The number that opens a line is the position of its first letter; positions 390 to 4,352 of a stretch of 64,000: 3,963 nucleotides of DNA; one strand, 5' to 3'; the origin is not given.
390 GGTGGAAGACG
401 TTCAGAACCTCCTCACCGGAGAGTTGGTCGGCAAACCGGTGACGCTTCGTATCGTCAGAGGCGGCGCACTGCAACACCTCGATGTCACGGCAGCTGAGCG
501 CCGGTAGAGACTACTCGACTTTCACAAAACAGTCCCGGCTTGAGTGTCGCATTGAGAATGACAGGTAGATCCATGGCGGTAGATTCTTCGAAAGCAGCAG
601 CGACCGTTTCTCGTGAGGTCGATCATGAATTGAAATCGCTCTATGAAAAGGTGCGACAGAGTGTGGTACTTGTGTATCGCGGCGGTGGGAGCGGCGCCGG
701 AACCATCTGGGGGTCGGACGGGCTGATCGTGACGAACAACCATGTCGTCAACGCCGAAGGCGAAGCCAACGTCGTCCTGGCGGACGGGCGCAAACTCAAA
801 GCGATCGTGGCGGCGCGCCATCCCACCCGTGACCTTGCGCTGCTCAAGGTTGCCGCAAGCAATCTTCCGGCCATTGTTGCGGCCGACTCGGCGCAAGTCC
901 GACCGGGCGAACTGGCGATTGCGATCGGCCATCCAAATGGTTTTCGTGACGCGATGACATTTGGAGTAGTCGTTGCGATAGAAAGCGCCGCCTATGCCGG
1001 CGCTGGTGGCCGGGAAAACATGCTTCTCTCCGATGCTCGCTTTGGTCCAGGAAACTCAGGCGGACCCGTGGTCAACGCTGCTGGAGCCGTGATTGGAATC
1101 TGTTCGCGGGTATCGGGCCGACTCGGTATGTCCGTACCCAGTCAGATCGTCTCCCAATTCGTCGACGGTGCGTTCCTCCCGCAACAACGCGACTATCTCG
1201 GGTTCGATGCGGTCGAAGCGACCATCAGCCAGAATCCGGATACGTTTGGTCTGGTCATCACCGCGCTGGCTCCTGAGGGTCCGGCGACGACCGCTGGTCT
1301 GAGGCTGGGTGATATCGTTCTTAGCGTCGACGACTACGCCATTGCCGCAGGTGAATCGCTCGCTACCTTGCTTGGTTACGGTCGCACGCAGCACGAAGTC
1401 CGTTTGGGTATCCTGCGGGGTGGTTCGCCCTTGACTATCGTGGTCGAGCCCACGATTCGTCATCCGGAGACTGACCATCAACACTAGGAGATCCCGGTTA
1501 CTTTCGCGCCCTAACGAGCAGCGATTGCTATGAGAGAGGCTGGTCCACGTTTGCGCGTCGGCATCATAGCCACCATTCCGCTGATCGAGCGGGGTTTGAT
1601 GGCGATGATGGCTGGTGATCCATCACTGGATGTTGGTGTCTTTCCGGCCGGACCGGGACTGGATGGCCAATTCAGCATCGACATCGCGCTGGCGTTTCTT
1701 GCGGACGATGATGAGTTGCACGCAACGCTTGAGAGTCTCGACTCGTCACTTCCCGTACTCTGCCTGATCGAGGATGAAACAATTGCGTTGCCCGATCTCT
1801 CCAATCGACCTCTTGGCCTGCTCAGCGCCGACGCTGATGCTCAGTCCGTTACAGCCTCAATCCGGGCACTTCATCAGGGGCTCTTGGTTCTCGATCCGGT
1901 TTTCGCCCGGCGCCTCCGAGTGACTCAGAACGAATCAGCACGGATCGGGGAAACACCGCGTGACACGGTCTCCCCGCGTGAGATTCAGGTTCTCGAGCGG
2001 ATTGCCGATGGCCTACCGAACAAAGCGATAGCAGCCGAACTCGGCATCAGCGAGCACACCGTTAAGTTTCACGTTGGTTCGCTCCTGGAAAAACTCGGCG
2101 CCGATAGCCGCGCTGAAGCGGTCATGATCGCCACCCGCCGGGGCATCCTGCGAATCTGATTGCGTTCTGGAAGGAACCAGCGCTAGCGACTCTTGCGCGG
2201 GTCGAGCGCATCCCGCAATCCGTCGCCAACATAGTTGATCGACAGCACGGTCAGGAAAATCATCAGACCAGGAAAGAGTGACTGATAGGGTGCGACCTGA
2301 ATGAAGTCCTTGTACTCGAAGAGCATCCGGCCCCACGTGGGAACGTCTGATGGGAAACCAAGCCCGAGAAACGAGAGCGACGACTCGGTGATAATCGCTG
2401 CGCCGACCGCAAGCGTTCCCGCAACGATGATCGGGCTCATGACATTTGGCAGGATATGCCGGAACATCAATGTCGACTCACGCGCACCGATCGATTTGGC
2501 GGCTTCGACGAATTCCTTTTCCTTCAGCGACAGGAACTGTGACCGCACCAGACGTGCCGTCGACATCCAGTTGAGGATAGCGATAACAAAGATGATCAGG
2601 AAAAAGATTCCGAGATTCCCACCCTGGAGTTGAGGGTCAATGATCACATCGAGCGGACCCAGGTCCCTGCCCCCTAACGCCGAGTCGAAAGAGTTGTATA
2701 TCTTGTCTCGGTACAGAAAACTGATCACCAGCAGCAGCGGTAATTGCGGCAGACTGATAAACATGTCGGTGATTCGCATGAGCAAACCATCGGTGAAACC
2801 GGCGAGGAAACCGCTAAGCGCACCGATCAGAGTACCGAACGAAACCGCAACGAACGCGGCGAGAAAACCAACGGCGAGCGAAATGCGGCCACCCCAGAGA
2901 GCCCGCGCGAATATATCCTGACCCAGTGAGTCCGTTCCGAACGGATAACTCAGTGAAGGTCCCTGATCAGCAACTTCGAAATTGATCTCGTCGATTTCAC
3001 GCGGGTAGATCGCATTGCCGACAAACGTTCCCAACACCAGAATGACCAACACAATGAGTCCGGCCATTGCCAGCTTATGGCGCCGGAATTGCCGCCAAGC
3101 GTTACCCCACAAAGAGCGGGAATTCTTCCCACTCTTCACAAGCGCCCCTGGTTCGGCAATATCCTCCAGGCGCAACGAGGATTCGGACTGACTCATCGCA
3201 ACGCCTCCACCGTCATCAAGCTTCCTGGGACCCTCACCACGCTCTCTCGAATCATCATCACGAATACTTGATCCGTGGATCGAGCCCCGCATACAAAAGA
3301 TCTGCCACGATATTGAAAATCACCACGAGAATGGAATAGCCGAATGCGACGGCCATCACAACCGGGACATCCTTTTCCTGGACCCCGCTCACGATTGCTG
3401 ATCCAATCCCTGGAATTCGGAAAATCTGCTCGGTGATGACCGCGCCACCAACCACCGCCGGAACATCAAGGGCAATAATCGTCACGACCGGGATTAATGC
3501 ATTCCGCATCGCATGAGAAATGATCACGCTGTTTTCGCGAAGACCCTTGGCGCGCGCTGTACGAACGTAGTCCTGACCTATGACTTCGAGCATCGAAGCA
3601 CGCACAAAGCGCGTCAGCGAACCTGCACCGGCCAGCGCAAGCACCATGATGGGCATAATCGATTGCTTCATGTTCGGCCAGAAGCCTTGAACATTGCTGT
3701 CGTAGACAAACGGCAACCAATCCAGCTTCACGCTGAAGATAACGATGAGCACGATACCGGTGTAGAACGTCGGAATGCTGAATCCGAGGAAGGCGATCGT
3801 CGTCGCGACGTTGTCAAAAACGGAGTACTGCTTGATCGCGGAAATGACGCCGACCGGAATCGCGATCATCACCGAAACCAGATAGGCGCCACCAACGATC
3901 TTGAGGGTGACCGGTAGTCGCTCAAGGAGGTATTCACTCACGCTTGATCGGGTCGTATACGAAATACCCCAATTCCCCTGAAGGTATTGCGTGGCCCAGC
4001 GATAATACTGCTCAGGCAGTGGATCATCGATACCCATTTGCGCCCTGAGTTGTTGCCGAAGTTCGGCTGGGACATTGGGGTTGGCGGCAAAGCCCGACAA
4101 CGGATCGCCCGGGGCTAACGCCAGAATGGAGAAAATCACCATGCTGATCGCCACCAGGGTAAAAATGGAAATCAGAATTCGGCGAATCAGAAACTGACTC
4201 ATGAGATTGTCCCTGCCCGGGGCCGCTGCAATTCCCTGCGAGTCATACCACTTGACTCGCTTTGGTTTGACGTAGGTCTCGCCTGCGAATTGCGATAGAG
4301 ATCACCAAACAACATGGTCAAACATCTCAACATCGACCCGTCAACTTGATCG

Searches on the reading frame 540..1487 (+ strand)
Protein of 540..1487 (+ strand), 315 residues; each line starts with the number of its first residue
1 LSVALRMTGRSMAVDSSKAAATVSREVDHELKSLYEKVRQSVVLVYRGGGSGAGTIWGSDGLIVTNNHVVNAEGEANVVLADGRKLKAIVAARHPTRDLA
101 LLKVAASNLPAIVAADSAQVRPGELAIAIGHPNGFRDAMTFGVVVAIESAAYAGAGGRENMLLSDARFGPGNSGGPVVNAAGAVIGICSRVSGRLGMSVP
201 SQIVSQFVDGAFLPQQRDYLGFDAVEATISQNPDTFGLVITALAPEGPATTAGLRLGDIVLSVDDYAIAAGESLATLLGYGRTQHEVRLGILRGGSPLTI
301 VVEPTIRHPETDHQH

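Call 81: search_protein_families(library=pfam, proteins=[window:540-1487:+], max_evalue=0.0001)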
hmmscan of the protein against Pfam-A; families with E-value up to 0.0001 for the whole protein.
window:540-1487:+ (315 aa): 4 families
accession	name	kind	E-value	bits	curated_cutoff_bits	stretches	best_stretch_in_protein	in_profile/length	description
PF13365.12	Trypsin_2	-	2.2e-31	110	27.6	1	52-187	1-144/144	Trypsin-like peptidase domain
PF00089.32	Trypsin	-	1.7e-11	44.8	20.6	1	42-191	16-198/220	Trypsin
PF13180.12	PDZ_2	-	8.1e-11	42.5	27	1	229-302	12-78/80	PDZ domain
PF17820.7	PDZ_6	-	3.1e-07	30.5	27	1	239-293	1-54/54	PDZ domain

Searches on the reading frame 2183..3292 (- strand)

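Call 81: search_protein_families(library=pfam, proteins=[window:2183-3292:-], max_evalue=0.0001)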
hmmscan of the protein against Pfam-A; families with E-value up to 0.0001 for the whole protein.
window:2183-3292:- (369 aa): 2 families
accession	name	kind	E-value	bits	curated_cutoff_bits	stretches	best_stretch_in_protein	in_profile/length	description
PF00528.27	BPD_transp_1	-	1.9e-30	106.4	26.4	1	153-368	1-183/184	Binding-protein-dependent transport system inner membrane component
PF12911.12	OppC_N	-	1.4e-14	54.1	23.9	1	60-109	1-50/53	N-terminal TM domain of oligopeptide transport permease C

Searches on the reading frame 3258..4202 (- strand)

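Call 81: search_protein_families(library=pfam, proteins=[window:3258-4202:-], max_evalue=0.0001)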
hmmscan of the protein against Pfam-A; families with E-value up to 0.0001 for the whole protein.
window:3258-4202:- (314 aa): 2 families
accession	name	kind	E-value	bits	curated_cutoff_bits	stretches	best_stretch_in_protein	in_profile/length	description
PF00528.27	BPD_transp_1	-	9.7e-39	133.4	26.4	1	114-312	1-183/184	Binding-protein-dependent transport system inner membrane component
PF19300.4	BPD_transp_1_N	-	3.1e-14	53.6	23.8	1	1-101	1-112/114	Binding-prot-dependent transport system membrane comp, N-term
